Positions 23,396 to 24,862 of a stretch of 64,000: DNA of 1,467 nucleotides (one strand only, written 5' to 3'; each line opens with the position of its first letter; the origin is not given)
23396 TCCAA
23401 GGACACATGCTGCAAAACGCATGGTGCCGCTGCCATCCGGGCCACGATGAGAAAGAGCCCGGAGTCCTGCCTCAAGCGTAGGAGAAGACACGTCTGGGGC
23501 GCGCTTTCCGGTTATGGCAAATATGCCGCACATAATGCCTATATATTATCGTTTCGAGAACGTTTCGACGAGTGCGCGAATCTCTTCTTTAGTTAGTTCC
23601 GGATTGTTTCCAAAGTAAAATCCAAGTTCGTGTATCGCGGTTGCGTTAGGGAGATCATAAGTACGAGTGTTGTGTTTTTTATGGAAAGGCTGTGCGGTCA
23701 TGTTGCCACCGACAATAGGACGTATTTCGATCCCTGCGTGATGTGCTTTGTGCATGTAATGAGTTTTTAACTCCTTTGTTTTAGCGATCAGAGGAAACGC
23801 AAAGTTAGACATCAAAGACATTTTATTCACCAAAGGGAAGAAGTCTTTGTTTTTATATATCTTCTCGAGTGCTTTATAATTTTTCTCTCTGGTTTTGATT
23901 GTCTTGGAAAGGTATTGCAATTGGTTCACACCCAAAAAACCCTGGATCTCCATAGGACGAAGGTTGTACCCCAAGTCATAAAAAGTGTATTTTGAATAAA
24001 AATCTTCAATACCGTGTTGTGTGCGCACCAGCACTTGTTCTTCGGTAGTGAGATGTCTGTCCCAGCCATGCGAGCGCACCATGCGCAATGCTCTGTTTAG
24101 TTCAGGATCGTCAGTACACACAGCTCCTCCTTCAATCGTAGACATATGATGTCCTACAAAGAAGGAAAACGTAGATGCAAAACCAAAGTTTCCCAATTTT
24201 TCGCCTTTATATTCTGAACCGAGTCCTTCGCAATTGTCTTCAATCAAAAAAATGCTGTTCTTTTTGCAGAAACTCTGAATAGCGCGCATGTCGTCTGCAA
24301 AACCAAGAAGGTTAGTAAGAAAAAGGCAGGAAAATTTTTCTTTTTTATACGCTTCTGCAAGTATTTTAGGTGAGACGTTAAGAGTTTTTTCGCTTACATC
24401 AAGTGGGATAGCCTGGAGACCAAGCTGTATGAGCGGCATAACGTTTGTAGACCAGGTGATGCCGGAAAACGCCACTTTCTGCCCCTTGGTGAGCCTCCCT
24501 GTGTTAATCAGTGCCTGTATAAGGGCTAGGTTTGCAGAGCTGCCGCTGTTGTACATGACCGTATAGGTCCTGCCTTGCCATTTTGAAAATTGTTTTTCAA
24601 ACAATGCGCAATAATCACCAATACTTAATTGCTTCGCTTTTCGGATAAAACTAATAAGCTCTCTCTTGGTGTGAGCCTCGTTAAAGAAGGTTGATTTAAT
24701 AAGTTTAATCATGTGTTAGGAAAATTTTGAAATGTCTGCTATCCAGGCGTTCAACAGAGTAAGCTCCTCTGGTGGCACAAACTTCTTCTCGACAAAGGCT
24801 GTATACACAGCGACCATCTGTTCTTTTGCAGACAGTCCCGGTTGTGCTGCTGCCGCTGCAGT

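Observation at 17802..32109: Complete GDP-L-fucose branch plus a GDP-mannose 3,5-epimerase-like enzyme and two GT11-like fucosyltransferases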

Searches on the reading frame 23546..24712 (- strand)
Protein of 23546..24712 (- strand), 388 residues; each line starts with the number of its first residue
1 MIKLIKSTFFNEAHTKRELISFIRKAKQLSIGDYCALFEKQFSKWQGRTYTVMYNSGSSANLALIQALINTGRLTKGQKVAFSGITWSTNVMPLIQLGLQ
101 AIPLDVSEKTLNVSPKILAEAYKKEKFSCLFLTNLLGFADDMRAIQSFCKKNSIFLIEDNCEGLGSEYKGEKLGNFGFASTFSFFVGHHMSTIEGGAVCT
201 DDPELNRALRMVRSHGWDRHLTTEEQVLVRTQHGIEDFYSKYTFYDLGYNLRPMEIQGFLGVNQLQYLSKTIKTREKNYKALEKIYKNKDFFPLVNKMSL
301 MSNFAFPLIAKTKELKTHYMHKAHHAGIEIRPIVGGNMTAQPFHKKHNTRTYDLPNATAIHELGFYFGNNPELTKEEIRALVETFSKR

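Call 4: search_protein_families(library=ncbifam, proteins=[window:23546-24712:-], max_evalue=0.001)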
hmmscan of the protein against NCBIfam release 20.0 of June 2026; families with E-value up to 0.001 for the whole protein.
window:23546-24712:- (388 aa): 8 families
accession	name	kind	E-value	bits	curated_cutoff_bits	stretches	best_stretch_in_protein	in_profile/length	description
NF011936.0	PRK15407.1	equivalog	1.2e-63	215.3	423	1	28-386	60-433/440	lipopolysaccharide biosynthesis protein RfbH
TIGR03588.1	PseC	equivalog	1.7e-42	145.7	423.5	1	22-386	19-377/380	UDP-4-amino-4,6-dideoxy-N-acetyl-beta-L-altrosamine transaminase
TIGR04181.1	NHT_00031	hypoth_equivalog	2.5e-34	118.7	420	1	29-357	26-346/359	LegC family aminotransferase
NF008687.0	PRK11706.1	equivalog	1.5e-22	79.9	375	1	29-325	27-311/375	dTDP-4-amino-4,6-dideoxygalactose transaminase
NF008658.2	PRK11658.1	equivalog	4.2e-21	75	631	1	29-294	29-279/379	UDP-4-amino-4-deoxy-L-arabinose aminotransferase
TIGR02379.1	ECA_wecE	subfamily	2.8e-18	65.8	434.85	1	52-284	49-266/376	dTDP-4-amino-4,6-dideoxy-D-glucose transaminase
TIGR04427.1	PLP_DesI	equivalog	4.4e-13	49.1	650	1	38-221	57-233/390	dTDP-4-dehydro-6-deoxyglucose aminotransferase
TIGR00858.1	bioF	equivalog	0.00046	19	426.45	1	37-75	70-108/365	8-amino-7-oxononanoate synthase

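Call 5: search_protein_families(library=pfam, proteins=[window:23546-24712:-], max_evalue=0.001)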
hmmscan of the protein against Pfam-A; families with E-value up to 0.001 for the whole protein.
window:23546-24712:- (388 aa): 2 families
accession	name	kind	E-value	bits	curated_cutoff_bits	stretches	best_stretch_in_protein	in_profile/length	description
PF01041.23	DegT_DnrJ_EryC1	-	3.8e-58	197.9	19.8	1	20-385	11-359/360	DegT/DnrJ/EryC1/StrS aminotransferase family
PF01053.26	Cys_Met_Meta_PP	-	0.0009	18.3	27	0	37-213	56-226/381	Cys/Met metabolism PLP-dependent enzyme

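Call 10: search_solved_structures(query=window:23546-24712:-, max_evalue=1e-15, show_alignments=1)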
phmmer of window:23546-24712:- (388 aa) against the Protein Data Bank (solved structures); distinct sequences matched with E-value up to 1e-15: 27.
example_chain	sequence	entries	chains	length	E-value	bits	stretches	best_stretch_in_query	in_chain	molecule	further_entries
2gms_A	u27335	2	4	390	1.2e-59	205.2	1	19-379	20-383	Putative pyridoxamine 5-phosphate-dependent dehydrase, Wbdk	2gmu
3b8x_A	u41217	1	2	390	1.1e-58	202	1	19-379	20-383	Pyridoxamine 5-phosphate-dependent dehydrase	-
2r0t_A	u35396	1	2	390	2.1e-58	201.1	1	19-379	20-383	Pyridoxamine 5-phosphate-dependent dehydrase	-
3gr9_A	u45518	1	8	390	2.2e-58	201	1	19-379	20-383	ColD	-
3bcx_A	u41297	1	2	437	3.1e-40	141.3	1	29-386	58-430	CDP-6-deoxy-L-threo-D-glycero-4-hexulose-3-dehydrase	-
3bb8_A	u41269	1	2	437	5.6e-39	137.2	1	29-386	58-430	CDP-4-keto-6-deoxy-D-glucose-3-dehydrase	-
9wvy_A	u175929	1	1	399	2e-29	105.7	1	16-282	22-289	Putative NDP-4-keto-6-deoxyglucose-3-dehydratase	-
2fn6_A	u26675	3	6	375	4.6e-26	94.7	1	21-327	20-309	AMINOTRANSFERASE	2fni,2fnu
7b0d_A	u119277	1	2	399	5.4e-22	81.3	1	29-219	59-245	Glutamine--scyllo-inositol transaminase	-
7b0m_AAA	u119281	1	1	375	1.7e-21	79.6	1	29-346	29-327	Sugar aminotransferase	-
3bn1_A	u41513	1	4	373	5.8e-21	77.9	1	30-220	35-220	Perosamine synthetase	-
3dr7_A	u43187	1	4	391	6.9e-21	77.6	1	30-220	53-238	Putative perosamine synthetase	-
3dr4_A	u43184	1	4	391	9.5e-21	77.2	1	30-220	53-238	Putative perosamine synthetase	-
7l7x_AAA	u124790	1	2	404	1.6e-20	76.4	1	31-270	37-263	DegT/DnrJ/EryC1/StrS aminotransferase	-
9bgp_A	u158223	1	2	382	1.4e-18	70.1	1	19-222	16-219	aminotransferase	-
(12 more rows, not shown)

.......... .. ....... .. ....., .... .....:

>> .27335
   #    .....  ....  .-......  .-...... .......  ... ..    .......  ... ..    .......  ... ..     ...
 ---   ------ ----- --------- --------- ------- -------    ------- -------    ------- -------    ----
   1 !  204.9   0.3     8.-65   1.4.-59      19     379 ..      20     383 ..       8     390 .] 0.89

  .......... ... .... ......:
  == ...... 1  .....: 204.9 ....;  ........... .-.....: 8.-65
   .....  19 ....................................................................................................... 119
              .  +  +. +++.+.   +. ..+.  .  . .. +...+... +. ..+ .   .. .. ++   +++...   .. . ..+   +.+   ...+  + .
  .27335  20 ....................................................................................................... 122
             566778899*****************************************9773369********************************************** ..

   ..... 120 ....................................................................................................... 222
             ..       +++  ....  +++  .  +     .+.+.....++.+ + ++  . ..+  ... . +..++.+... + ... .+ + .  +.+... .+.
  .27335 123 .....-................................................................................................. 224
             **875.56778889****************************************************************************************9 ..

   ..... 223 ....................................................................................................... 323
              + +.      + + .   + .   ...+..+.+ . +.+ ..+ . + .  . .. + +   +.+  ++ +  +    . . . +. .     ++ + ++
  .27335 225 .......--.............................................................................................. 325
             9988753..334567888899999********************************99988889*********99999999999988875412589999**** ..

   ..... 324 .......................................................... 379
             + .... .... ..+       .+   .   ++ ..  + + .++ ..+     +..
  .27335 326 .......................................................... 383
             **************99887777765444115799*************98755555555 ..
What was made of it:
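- ColD-like is closest to solved ColD (1.2e-59), ahead of E1 and the aminotransferases (call 10). It scores far better on ColD than on any aminotransferase (call 10). ColD scores 205 bits against 141 for E1 (call 10).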

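Call 29: find_related_loci(query=window:23546-24712:-, collection=metagenome_contigs, flank=10000)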
Query window:23546-24712:- (388 aa) in metagenome_contigs; peptide patterns used: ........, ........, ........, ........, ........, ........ (x = any residue, [..] = any of these).
301 stretches matched a pattern; 7 encode a relative of the query (tblastn E <= 1e-3); 7 distinct loci.
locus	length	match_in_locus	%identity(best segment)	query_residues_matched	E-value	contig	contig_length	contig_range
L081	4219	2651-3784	36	13-386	7e-69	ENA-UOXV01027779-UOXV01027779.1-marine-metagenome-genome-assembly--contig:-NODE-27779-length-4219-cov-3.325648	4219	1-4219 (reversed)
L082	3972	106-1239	36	13-386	7e-69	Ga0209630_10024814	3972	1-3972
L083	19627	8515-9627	29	29-383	3e-43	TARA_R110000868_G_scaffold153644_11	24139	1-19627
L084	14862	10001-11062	25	15-385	2e-26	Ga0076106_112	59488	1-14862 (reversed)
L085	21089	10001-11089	25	1-379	2e-25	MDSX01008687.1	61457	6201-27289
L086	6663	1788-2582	25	16-304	3e-17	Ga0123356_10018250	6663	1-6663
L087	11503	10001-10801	23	17-303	1e-16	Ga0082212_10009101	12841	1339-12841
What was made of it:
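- Tried and rejected: The metagenome scan with single-protein ColD patterns returned only 7 distant loci, at 23-36% identity, and was of little use (call 29).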

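Call 30: find_homologous_proteins(query=window:23546-24712:-, max_evalue=1e-20)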
Query window:23546-24712:- (388 aa): 7041 proteins with E <= 1e-20 among 8000 candidates; the best 120 are listed.
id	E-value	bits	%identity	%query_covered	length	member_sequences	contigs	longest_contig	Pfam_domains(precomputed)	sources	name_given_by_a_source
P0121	3.4e-262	887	100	100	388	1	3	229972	PF01041.24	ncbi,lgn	-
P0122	1.2e-177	608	69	100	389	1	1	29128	PF01041.24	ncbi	-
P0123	1.0e-172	592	67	100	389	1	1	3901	PF01041.24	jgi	jgi:CDP-6-deoxy-D-xylo-4-hexulose-3-dehydrase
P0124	1.2e-172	592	66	100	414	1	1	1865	PF01041.24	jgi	-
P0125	5.2e-172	590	65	99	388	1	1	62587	PF01041.24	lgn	-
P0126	5.7e-171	586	68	100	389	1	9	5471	PF01041.24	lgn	-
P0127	8.4e-165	566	64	100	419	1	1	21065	PF01041.24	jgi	jgi:CDP-4-dehydro-6-deoxyglucose reductase, E1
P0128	1.6e-162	559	62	99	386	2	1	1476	PF01041.24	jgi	-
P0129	5.8e-162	557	62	100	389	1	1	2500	PF01053.27,PF01041.24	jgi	jgi:CDP-6-deoxy-D-xylo-4-hexulose-3-dehydrase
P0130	2.7e-161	555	62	99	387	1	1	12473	PF01053.27,PF01041.24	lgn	-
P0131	5.7e-161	553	61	99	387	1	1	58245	PF01041.24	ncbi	-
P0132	8.7e-161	553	62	99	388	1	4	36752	PF01041.24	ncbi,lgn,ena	-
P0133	4.7e-160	550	62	100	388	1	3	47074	PF01041.24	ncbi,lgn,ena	-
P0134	1.4e-159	549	62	99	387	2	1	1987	PF01053.27,PF01041.24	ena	-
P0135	1.9e-159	548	62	99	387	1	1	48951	PF01053.27,PF01041.24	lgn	-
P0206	5.8e-151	521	59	99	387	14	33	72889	PF01041.24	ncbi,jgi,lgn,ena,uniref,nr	ncbi:MAG: DegT/DnrJ/EryC1/StrS aminotransferase [Candidatus Zambryskibacteria bacterium RIFCSPLOWO2_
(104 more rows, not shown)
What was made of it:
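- JGI pipelines name homologues 'CDP-6-deoxy-D-xylo-4-hexulose-3-dehydrase' (call 30).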

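Call 31: find_encoding_contigs(protein=P0121, flank=10000, max_places=3)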
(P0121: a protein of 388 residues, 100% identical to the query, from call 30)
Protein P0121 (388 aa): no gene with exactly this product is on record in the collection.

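Call 33: find_encoding_contigs(protein=P0122, flank=10000, max_places=1)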
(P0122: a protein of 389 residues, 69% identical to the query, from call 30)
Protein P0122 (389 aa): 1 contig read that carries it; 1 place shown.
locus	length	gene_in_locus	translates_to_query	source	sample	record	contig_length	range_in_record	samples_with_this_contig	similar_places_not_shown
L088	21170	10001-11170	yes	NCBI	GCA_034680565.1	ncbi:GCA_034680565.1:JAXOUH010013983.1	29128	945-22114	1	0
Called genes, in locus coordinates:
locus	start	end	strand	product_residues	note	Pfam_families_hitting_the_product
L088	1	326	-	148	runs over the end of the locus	PF11188:DUF2975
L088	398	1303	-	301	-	-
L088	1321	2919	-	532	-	-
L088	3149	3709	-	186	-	-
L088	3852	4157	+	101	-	-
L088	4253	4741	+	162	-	PF00293:NUDIX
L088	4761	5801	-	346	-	PF01370:Epimerase, PF04321:RmlD_sub_bind, PF16363:GDP_Man_Dehyd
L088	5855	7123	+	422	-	PF01943:Polysacc_synt (weak)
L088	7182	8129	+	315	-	PF01370:Epimerase, PF02719:Polysacc_synt_2 (faint), PF13460:NAD_binding_10 (faint), PF01073:3Beta_HSD (weak), PF16363:GDP_Man_Dehyd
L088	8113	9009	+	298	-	PF01531:Glyco_transf_11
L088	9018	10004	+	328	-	PF03385:STELLO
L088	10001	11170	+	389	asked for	PF01041:DegT_DnrJ_EryC1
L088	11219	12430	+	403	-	PF13522:GATase_6, PF13537:GATase_7, PF12481:DUF3700 (weak), PF00733:Asn_synthase, PF24167:DUF7411 (weak)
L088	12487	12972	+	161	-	PF00733:Asn_synthase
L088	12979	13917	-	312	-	PF03721:UDPG_MGDP_dh_N (faint), PF00984:UDPG_MGDP_dh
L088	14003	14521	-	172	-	-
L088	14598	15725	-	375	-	PF00155:Aminotran_1_2, PF01041:DegT_DnrJ_EryC1, PF01053:Cys_Met_Meta_PP, PF01212:Beta_elim_lyase, PF00266:Aminotran_5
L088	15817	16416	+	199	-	PF25087:GMPPB_C (faint), PF00132:Hexapep, PF14602:Hexapep_2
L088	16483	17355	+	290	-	PF00535:Glycos_transf_2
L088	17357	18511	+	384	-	PF00534:Glycos_transf_1 (weak), PF13692:Glyco_trans_1_4 (weak)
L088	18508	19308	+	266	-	PF00535:Glycos_transf_2, PF13641:Glyco_tranf_2_3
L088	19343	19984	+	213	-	PF05050:Methyltransf_21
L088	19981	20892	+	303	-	-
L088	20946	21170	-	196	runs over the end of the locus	-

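Call 34: find_encoding_contigs(protein=P0131, flank=10000, max_places=1)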
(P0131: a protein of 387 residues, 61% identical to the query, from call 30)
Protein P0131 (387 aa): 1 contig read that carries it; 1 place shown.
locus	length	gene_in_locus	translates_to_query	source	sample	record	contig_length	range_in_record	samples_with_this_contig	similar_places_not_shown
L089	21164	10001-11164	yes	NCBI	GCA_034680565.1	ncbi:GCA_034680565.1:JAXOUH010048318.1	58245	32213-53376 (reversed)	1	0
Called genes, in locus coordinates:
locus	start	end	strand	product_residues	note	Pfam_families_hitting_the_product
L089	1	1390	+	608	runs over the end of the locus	PF10412:TrwB_AAD_bind (faint)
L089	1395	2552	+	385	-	PF13439:Glyco_transf_4, PF20706:GT4-conflict, PF00534:Glycos_transf_1, PF13692:Glyco_trans_1_4, PF13524:Glyco_trans_1_2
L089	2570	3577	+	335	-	-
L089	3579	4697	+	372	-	PF20706:GT4-conflict, PF00534:Glycos_transf_1, PF13692:Glyco_trans_1_4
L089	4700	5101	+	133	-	PF04138:GtrA_DPMS_TM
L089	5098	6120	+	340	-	PF00534:Glycos_transf_1, PF13692:Glyco_trans_1_4, PF13524:Glyco_trans_1_2 (weak)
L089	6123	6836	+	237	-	PF00535:Glycos_transf_2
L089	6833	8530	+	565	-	PF13231:PMT_2 (weak)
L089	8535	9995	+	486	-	PF13231:PMT_2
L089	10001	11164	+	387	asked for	PF01041:DegT_DnrJ_EryC1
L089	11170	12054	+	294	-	PF01073:3Beta_HSD, PF01370:Epimerase, PF02719:Polysacc_synt_2 (weak), PF05368:NmrA (weak), PF07993:NAD_binding_4 (faint), PF16363:GDP_Man_Dehyd, PF13460:NAD_binding_10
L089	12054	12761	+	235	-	PF00535:Glycos_transf_2, PF13641:Glyco_tranf_2_3 (faint)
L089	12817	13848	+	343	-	PF01370:Epimerase, PF02719:Polysacc_synt_2 (weak), PF04321:RmlD_sub_bind, PF16363:GDP_Man_Dehyd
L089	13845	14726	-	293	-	PF13641:Glyco_tranf_2_3, PF00535:Glycos_transf_2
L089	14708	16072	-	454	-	PF13231:PMT_2 (weak)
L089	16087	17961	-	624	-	PF13522:GATase_6, PF13537:GATase_7, PF12481:DUF3700 (weak), PF00733:Asn_synthase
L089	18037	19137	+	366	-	PF13439:Glyco_transf_4 (weak), PF00534:Glycos_transf_1, PF13692:Glyco_trans_1_4, PF13524:Glyco_trans_1_2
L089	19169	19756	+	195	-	PF13649:Methyltransf_25 (weak), PF08241:Methyltransf_11 (weak)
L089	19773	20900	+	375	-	PF01370:Epimerase, PF14667:Polysacc_synt_C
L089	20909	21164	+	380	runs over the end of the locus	PF02350:Epimerase_2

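Call 35: find_encoding_contigs(protein=P0206, flank=10000, max_places=2)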
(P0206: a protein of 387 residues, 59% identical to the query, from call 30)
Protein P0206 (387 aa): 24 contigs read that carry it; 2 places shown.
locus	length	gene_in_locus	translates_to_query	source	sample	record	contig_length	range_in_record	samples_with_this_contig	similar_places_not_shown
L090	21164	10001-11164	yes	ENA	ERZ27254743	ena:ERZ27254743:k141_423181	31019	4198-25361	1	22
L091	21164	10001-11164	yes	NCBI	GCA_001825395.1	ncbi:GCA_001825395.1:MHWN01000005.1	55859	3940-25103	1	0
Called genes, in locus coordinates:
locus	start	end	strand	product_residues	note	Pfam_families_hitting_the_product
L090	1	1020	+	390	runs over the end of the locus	PF13439:Glyco_transf_4 (weak), PF20706:GT4-conflict (weak), PF00534:Glycos_transf_1, PF13692:Glyco_trans_1_4, PF13524:Glyco_trans_1_2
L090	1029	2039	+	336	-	-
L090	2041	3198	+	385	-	PF13439:Glyco_transf_4 (weak), PF20706:GT4-conflict, PF00534:Glycos_transf_1, PF13692:Glyco_trans_1_4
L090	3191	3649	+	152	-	PF04138:GtrA_DPMS_TM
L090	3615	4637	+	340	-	PF00534:Glycos_transf_1, PF13692:Glyco_trans_1_4, PF13524:Glyco_trans_1_2 (weak)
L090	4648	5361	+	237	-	PF00535:Glycos_transf_2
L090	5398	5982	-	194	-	-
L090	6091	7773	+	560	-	PF13231:PMT_2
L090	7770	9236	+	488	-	PF13231:PMT_2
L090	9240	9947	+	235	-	PF00535:Glycos_transf_2, PF13641:Glyco_tranf_2_3 (faint)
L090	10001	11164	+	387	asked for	PF01041:DegT_DnrJ_EryC1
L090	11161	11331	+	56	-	-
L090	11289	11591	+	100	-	PF00293:NUDIX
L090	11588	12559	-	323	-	PF01073:3Beta_HSD (faint), PF01370:Epimerase, PF16363:GDP_Man_Dehyd, PF13460:NAD_binding_10 (faint)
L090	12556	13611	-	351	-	PF01370:Epimerase, PF04321:RmlD_sub_bind, PF16363:GDP_Man_Dehyd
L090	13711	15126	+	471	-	-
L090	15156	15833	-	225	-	PF01797:Y1_Tnp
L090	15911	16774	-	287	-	PF01073:3Beta_HSD (weak), PF01370:Epimerase, PF04321:RmlD_sub_bind (weak), PF13460:NAD_binding_10, PF02719:Polysacc_synt_2 (weak), PF07993:NAD_binding_4 (weak)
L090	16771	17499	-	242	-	PF13641:Glyco_tranf_2_3 (weak), PF00535:Glycos_transf_2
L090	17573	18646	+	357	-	PF13439:Glyco_transf_4, PF13579:Glyco_trans_4_4 (weak), PF20706:GT4-conflict, PF00534:Glycos_transf_1, PF13692:Glyco_trans_1_4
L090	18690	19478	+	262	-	PF01209:Ubie_methyltran, PF02353:CMAS (weak), PF13489:Methyltransf_23, PF07021:MetW, PF13649:Methyltransf_25, PF13847:Methyltransf_31, PF08241:Methyltransf_11, PF08242:Methyltransf_12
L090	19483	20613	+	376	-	PF13439:Glyco_transf_4, PF13579:Glyco_trans_4_4, PF00534:Glycos_transf_1, PF20706:GT4-conflict, PF13692:Glyco_trans_1_4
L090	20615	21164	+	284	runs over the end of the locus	PF05148:Methyltransf_8, PF13489:Methyltransf_23, PF13847:Methyltransf_31, PF01209:Ubie_methyltran (weak), PF08241:Methyltransf_11, PF08242:Methyltransf_12 (weak), PF13649:Methyltransf_25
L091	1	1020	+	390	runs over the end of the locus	PF13439:Glyco_transf_4 (weak), PF20706:GT4-conflict, PF00534:Glycos_transf_1, PF13692:Glyco_trans_1_4, PF13524:Glyco_trans_1_2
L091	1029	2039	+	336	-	-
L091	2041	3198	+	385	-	PF13439:Glyco_transf_4 (weak), PF20706:GT4-conflict, PF00534:Glycos_transf_1, PF13692:Glyco_trans_1_4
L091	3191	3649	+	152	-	PF04138:GtrA_DPMS_TM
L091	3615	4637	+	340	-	PF00534:Glycos_transf_1, PF13692:Glyco_trans_1_4, PF13524:Glyco_trans_1_2 (weak)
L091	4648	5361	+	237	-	PF00535:Glycos_transf_2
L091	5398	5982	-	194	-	-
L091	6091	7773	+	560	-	PF13231:PMT_2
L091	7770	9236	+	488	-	PF13231:PMT_2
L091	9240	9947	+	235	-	PF00535:Glycos_transf_2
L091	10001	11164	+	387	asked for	PF01041:DegT_DnrJ_EryC1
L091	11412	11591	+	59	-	-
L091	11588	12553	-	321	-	PF01073:3Beta_HSD (faint), PF01370:Epimerase, PF16363:GDP_Man_Dehyd, PF13460:NAD_binding_10 (faint)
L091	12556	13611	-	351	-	PF01370:Epimerase, PF04321:RmlD_sub_bind, PF16363:GDP_Man_Dehyd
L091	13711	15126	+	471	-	-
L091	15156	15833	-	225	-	PF01797:Y1_Tnp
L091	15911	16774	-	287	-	PF01073:3Beta_HSD (weak), PF01370:Epimerase, PF04321:RmlD_sub_bind (weak), PF13460:NAD_binding_10, PF02719:Polysacc_synt_2 (weak), PF07993:NAD_binding_4 (weak)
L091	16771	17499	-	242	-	PF13641:Glyco_tranf_2_3 (weak), PF00535:Glycos_transf_2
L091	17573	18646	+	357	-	PF13439:Glyco_transf_4, PF13579:Glyco_trans_4_4 (weak), PF20706:GT4-conflict, PF00534:Glycos_transf_1, PF13692:Glyco_trans_1_4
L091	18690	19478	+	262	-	PF01209:Ubie_methyltran, PF02353:CMAS (weak), PF13489:Methyltransf_23, PF07021:MetW, PF13649:Methyltransf_25, PF13847:Methyltransf_31, PF08241:Methyltransf_11, PF08242:Methyltransf_12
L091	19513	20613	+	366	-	PF13439:Glyco_transf_4, PF13579:Glyco_trans_4_4, PF00534:Glycos_transf_1, PF13692:Glyco_trans_1_4, PF20706:GT4-conflict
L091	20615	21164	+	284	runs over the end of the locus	PF05148:Methyltransf_8, PF13489:Methyltransf_23, PF13847:Methyltransf_31, PF01209:Ubie_methyltran (weak), PF08241:Methyltransf_11, PF08242:Methyltransf_12 (weak), PF13649:Methyltransf_25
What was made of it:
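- Zambryskibacteria loci L090 and L091 carry ColD, NUDIX, Fcl and Gmd (call 35).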
